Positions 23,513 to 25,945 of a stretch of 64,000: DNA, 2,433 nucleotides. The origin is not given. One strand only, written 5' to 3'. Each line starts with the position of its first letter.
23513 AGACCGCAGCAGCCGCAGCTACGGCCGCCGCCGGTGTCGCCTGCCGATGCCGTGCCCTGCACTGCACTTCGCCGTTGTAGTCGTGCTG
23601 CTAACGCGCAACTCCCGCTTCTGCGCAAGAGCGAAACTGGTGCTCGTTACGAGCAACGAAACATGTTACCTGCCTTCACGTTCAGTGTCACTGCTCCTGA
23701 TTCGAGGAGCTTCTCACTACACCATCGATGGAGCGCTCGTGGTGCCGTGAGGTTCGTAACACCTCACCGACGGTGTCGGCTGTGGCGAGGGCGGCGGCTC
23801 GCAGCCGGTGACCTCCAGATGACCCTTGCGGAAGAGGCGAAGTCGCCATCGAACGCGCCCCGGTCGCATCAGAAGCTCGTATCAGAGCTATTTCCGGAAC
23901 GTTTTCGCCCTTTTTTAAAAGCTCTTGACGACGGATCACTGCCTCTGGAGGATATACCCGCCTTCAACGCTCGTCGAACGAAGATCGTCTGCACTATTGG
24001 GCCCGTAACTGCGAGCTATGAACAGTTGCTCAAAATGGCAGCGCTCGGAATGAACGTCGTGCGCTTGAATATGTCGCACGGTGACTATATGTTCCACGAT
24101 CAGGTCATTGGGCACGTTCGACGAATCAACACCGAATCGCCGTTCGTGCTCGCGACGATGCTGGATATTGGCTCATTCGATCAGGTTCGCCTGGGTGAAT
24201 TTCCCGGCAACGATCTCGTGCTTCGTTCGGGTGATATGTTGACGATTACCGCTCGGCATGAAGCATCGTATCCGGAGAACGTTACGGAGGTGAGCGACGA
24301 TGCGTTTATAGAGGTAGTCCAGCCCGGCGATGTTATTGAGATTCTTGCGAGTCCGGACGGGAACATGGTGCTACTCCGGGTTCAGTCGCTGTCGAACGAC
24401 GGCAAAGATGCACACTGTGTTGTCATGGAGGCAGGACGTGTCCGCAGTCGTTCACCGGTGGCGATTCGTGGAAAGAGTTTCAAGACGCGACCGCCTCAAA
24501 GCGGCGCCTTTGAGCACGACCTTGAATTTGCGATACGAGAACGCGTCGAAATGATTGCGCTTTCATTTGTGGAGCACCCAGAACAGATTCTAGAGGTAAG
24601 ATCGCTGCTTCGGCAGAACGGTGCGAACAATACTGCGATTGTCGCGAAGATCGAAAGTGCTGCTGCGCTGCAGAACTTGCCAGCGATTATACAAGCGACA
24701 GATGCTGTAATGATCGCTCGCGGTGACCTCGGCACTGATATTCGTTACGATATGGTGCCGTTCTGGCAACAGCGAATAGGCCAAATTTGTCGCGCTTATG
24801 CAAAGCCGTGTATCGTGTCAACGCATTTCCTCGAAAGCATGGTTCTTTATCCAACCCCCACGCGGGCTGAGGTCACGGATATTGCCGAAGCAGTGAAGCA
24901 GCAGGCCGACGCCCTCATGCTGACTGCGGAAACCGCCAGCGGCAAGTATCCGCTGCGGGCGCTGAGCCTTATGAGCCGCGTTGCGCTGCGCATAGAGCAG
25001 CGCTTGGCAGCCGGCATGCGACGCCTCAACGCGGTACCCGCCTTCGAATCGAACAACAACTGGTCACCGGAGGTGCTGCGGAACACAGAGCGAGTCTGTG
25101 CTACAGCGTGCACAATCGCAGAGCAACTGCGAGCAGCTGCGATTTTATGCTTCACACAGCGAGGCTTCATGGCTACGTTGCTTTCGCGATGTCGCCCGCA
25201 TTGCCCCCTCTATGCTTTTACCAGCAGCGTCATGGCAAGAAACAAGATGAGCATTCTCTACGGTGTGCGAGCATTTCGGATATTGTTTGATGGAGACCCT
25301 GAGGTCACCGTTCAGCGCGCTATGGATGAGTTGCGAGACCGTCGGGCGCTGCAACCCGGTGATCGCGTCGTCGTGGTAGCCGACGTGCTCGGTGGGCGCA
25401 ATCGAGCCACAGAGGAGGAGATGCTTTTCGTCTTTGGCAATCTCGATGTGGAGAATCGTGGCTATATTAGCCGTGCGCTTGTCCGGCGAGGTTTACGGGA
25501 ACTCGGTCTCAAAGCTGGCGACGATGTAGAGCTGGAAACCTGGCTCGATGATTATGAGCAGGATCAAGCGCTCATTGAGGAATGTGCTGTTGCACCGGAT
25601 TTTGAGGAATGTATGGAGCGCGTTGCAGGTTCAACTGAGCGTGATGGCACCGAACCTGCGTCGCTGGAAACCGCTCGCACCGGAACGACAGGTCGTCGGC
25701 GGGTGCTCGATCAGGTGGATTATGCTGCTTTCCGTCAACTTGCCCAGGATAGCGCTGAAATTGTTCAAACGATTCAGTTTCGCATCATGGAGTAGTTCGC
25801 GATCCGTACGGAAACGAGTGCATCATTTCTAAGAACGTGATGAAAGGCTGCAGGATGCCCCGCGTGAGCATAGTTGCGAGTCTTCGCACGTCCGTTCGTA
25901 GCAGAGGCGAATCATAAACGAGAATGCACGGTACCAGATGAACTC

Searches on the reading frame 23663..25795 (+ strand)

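Call 21: search_protein_families(library=pfam, proteins=[window:23663-25795:+], max_evalue=0.01)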
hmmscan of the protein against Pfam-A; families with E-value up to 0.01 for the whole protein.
window:23663-25795:+ (710 aa): 4 families
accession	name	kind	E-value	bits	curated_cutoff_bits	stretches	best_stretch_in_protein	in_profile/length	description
PF00224.27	PK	-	5e-74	249.8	30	1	104-433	2-327/328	Pyruvate kinase, barrel domain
PF02887.21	PK_C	-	3.8e-21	75.8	28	1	476-581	1-106/114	Pyruvate kinase, alpha/beta domain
PF03328.21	HpcH_HpaI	-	6.9e-08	32.5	25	1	279-363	70-161/221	HpcH/HpaI aldolase/citrate lyase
PF24548.1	EF_EFCAB10_C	-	0.0056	16.7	32.5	0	590-621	6-37/60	EFCAB10, C-terminal EF-hand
